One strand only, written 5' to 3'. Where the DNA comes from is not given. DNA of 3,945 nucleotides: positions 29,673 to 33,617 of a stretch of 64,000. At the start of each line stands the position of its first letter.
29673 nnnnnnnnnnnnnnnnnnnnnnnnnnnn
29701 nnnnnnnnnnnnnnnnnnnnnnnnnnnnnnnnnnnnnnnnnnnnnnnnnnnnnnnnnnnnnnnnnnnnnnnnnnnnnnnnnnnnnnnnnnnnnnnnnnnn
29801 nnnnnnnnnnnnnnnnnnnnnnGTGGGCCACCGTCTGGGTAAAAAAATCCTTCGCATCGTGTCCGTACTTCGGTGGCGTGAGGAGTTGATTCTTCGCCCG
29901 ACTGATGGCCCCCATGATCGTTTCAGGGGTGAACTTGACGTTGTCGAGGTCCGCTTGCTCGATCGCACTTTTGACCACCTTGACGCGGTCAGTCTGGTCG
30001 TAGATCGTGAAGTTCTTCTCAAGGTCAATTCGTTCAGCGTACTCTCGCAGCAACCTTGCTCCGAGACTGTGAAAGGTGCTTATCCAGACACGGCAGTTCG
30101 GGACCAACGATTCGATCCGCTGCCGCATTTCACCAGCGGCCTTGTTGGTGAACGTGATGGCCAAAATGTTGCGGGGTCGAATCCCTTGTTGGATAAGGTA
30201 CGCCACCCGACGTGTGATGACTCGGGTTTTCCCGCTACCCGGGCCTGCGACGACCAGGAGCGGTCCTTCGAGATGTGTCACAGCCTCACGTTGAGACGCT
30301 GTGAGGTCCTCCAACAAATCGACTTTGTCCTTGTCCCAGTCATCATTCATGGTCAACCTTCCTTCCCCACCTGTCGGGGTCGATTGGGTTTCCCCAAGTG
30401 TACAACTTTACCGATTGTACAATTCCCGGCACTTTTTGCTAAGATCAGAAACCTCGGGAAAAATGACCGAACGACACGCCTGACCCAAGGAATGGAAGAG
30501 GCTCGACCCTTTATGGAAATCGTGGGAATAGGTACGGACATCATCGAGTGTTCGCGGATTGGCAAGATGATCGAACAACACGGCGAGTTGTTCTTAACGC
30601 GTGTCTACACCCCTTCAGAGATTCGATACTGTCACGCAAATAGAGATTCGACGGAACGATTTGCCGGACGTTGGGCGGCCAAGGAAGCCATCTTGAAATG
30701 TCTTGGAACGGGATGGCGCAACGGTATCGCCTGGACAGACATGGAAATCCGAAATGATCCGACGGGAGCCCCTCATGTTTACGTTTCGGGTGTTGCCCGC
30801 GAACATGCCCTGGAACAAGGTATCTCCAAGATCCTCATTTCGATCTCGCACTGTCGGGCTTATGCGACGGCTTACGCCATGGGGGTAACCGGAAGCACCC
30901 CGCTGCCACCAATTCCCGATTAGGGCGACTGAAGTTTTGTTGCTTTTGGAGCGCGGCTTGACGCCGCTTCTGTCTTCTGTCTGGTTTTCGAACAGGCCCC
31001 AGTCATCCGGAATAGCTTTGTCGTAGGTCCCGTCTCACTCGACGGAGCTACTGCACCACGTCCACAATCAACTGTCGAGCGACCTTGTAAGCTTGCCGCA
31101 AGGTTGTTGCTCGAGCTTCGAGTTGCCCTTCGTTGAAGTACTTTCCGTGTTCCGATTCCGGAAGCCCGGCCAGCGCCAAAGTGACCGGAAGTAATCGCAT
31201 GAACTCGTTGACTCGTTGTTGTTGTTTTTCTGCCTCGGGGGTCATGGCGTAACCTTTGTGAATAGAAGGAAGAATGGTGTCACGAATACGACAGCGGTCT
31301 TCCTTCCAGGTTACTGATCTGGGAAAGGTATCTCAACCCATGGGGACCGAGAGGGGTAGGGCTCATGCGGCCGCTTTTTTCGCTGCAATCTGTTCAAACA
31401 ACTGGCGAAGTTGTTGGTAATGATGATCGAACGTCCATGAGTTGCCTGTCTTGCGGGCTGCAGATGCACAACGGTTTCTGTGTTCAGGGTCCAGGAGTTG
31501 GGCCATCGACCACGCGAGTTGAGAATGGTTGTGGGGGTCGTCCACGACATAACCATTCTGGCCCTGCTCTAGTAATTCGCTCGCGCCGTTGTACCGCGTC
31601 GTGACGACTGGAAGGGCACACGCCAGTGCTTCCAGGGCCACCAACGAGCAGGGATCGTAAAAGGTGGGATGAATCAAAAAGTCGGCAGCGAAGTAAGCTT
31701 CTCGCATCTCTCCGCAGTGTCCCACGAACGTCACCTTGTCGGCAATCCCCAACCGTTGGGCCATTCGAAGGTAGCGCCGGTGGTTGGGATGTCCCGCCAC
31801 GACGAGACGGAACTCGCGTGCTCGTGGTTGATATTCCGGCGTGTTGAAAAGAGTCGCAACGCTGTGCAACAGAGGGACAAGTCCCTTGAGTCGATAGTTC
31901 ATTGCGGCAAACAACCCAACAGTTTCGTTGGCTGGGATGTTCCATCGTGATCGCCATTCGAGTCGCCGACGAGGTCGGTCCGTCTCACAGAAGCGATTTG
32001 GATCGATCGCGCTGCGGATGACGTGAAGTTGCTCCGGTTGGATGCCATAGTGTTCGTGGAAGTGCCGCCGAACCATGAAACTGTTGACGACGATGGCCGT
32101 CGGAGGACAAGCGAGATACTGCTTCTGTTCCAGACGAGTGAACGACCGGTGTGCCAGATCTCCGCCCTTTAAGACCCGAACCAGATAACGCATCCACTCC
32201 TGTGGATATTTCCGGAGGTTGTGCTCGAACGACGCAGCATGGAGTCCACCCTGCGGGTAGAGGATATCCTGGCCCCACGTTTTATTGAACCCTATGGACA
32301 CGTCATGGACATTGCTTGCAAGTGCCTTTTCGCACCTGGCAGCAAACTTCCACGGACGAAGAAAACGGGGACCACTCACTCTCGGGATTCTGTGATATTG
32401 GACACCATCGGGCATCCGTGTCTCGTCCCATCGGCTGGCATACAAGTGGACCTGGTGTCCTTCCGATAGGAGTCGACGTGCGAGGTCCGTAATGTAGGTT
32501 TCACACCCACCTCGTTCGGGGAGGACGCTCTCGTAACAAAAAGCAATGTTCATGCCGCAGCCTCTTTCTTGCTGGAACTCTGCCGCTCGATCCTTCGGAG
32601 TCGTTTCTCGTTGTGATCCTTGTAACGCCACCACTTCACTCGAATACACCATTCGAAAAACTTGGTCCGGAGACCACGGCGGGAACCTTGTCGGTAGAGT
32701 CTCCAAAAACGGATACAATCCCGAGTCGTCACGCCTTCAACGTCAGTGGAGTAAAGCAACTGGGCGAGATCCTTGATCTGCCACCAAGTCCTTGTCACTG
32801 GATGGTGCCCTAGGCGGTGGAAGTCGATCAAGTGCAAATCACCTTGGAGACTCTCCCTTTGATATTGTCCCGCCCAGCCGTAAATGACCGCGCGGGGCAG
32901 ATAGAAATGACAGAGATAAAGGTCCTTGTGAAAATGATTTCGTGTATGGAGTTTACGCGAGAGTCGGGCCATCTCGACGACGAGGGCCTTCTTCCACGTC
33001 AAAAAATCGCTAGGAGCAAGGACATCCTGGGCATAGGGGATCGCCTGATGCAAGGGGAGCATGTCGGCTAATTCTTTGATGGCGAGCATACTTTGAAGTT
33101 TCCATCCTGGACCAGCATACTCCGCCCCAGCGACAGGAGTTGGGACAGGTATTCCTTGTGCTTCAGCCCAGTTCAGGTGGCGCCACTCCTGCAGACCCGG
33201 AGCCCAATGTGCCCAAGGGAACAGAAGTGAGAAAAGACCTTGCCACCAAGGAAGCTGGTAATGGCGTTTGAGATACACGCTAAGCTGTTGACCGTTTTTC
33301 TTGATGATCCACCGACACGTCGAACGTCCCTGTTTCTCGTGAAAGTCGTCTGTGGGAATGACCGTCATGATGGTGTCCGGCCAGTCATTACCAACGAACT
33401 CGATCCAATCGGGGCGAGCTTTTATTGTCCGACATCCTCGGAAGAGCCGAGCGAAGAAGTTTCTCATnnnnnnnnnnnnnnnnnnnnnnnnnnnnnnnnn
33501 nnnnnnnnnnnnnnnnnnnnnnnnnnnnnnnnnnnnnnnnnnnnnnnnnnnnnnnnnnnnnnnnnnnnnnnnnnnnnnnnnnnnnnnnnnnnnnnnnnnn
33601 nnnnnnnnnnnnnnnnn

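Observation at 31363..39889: LPS inner-core operon with a tandem-duplicated kinase and an unknown DHS-like gene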

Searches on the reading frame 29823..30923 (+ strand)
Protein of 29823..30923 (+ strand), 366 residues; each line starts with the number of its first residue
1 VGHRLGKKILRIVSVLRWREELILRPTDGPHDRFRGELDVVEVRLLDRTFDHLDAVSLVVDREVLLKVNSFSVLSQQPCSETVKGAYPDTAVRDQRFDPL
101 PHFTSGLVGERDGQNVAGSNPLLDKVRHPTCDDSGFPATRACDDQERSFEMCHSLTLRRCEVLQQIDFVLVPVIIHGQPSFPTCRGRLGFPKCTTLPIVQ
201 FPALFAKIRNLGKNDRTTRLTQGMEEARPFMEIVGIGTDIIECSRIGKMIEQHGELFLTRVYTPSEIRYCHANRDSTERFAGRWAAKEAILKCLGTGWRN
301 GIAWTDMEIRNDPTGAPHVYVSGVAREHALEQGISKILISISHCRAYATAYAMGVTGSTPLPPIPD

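Call 44: search_protein_families(library=ncbifam, proteins=[window:29823-30923:+], max_evalue=0.00001)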
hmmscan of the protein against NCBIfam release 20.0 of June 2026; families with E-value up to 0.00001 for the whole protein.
window:29823-30923:+ (366 aa): 11 families
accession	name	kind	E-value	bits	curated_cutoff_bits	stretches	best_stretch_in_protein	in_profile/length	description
NF011254.0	PRK14660.1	equivalog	5.3e-39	133.1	195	1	233-351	2-120/125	holo-[acyl-carrier-protein] synthase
NF011250.0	PRK14656.1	equivalog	5.6e-33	113.7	175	1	233-351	2-120/126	holo-[acyl-carrier-protein] synthase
NF011251.0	PRK14657.1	equivalog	1.2e-27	96.4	165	1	233-350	2-117/123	holo-[acyl-carrier-protein] synthase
TIGR00556.1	pantethn_trn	domain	1.9e-25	89.4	45.35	1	233-353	2-124/128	phosphopantetheine--protein transferase domain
TIGR00516.1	acpS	equivalog_domain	3.2e-25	88.8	59.8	1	233-351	2-117/125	holo-ACP synthase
NF000832.0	PRK00070.3-2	equivalog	5.4e-23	81.5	107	1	233-352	2-112/116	holo-ACP synthase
NF011257.0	PRK14663.1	equivalog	8.4e-23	80.7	186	1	236-353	3-116/123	holo-[acyl-carrier-protein] synthase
NF011253.0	PRK14659.1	equivalog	3.6e-22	79.2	156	1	233-352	2-117/123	holo-[acyl-carrier-protein] synthase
NF011256.0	PRK14662.1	equivalog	1e-18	67.9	150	1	233-351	2-114/123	4'-phosphopantetheinyl transferase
NF000831.0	PRK00070.3-1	equivalog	7.4e-18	64.7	124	1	231-353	1-126/130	holo-ACP synthase AcpS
NF011255.0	PRK14661.1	equivalog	7.5e-09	35.7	209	1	233-321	2-81/169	holo-[acyl-carrier-protein] synthase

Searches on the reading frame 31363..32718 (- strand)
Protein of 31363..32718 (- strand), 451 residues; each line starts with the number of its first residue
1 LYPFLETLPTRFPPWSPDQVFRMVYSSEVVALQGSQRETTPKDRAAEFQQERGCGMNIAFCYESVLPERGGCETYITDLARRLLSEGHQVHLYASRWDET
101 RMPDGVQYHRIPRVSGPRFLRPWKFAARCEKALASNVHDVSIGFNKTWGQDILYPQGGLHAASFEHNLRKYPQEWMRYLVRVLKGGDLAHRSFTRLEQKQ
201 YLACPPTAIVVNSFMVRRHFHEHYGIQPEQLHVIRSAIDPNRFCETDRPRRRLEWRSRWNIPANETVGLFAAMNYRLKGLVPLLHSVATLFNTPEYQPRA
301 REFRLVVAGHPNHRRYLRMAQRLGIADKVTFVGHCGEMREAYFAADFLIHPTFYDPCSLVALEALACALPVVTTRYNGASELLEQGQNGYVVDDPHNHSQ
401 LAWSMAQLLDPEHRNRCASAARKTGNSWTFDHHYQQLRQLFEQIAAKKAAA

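Call 3: search_protein_families(library=pfam, proteins=[window:31363-32718:-], max_evalue=0.01)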
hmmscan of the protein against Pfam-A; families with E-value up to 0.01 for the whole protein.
window:31363-32718:- (451 aa): 6 families
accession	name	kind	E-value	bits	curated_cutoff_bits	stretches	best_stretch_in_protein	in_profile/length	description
PF00534.26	Glycos_transf_1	-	2.4e-27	96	26.4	1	254-423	4-171/172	Glycosyl transferases group 1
PF13692.12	Glyco_trans_1_4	-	9.9e-25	87.9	27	1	266-410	3-141/142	Glycosyl transferases group 1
PF13439.12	Glyco_transf_4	-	3.1e-17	63.6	28.5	1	70-242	2-170/170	Glycosyltransferase Family 4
PF13579.12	Glyco_trans_4_4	-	2e-09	38.4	29.7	1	70-235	1-156/158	Glycosyl transferase 4-like domain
PF13524.12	Glyco_trans_1_2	-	1.4e-08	35.2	25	1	302-438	14-143/144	Glycosyl transferase-like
PF20706.3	GT4-conflict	-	1.1e-07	31.6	26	1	262-398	195-340/385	Family 4 Glycosyltransferase in conflict systems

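Call 4: search_protein_families(library=ncbifam, proteins=[window:31363-32718:-], max_evalue=0.01)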
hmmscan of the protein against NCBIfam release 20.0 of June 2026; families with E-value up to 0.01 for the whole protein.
window:31363-32718:- (451 aa): 29 families (the best 25 are shown)
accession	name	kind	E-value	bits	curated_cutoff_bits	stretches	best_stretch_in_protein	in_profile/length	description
TIGR03449.1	mycothiol_MshA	equivalog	2.1e-25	89.5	462.5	1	203-445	162-404/406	D-inositol-3-phosphate glycosyltransferase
TIGR03999.1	thiol_BshA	equivalog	6.2e-21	74.7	273.7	1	216-444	155-373/375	N-acetyl-alpha-D-glucosaminyl L-malate synthase BshA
TIGR03088.1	stp2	hypoth_equivalog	6.4e-21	74.8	409.05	1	216-424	147-352/374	TIGR03088 family PEP-CTERM/XrtA system glycosyltransferase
TIGR04157.1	glyco_rSAM_CFB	subfamily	2.5e-17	63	400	1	209-399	173-357/406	TIGR04157 family glycosyltransferase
NF041876.1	EPS_EpsE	equivalog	2.6e-16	59.9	400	1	277-424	226-375/389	exopolysaccharide biosynthesis GT4 family glycosyltransferase EpsE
TIGR02149.1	glgA_Coryne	subfamily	2e-15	56.8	302.4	1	208-422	147-367/391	glycogen synthase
TIGR04047.1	MSMEG_0565_glyc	hypoth_equivalog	9.5e-15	54.5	259.85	1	62-432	6-362/373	MSMEG_0565 family glycosyltransferase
TIGR04063.1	stp3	hypoth_equivalog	8.5e-13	47.9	442.05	1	225-423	176-373/397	TIGR04063 family PEP-CTERM/XrtA system glycosyltransferase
NF012028.0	PRK15484.1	subfamily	4.8e-11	42.4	618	1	229-443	156-373/380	lipopolysaccharide N-acetylglucosaminyltransferase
NF053787.1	GlcN_PG_synth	equivalog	3.3e-10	39.3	480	1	250-444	182-359/361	N-acetylglucosaminyl phosphatidylglycerol synthase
NF041010.1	glycosy_Agl16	equivalog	3.7e-09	35.9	575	1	302-443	205-350/352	glycosylation protein Agl16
NF038229.1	Glyco4_Geo_Pelo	equivalog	1.9e-08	33.7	400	1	205-445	109-337/338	GPMC system family 4 glycosyltransferase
NF011726.0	PRK15179.1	equivalog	2.5e-08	32.7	733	1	204-415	457-663/694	Vi polysaccharide biosynthesis protein TviE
TIGR02470.1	sucr_synth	equivalog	4.3e-08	31.8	810.4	1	348-411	647-709/784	sucrose synthase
NF050056.1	ProtGlycPglH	equivalog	5.2e-08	32.4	600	1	300-443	209-352/354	GalNAc-alpha-(1->4)-GalNAc-alpha-(1->3)-diNAcBac-PP-undecaprenol alpha-1,4-N-acetyl-D-galactosaminyltransferase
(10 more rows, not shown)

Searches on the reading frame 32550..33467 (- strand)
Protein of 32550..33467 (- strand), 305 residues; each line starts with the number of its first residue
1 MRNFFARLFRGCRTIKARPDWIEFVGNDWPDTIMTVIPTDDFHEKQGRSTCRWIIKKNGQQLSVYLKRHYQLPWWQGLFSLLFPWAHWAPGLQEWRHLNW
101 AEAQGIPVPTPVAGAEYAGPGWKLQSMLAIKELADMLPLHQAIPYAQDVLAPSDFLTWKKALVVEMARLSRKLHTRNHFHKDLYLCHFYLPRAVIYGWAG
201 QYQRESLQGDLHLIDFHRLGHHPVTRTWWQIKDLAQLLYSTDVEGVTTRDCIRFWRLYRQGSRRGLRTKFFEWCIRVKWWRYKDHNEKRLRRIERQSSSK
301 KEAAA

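Call 3: search_protein_families(library=pfam, proteins=[window:32550-33467:-], max_evalue=0.01)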
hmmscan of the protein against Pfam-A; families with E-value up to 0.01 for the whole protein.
window:32550-33467:- (305 aa): 1 family
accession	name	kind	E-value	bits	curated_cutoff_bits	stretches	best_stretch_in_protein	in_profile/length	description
PF06293.20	Kdo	-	2.3e-18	66.8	21.3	1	88-258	55-207/207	Lipopolysaccharide kinase (Kdo/WaaP) family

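Call 4: search_protein_families(library=ncbifam, proteins=[window:32550-33467:-], max_evalue=0.01)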
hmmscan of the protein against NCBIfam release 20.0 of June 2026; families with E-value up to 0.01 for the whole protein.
window:32550-33467:- (305 aa): 2 families
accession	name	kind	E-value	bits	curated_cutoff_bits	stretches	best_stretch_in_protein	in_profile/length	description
NF011703.0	PRK15123.1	equivalog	1.1e-26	93.3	170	1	41-264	29-237/268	lipopolysaccharide core heptose(I) kinase RfaP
NF002475.0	PRK01723.1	equivalog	5e-06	25.7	142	1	71-241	66-211/241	3-deoxy-D-manno-octulosonic acid kinase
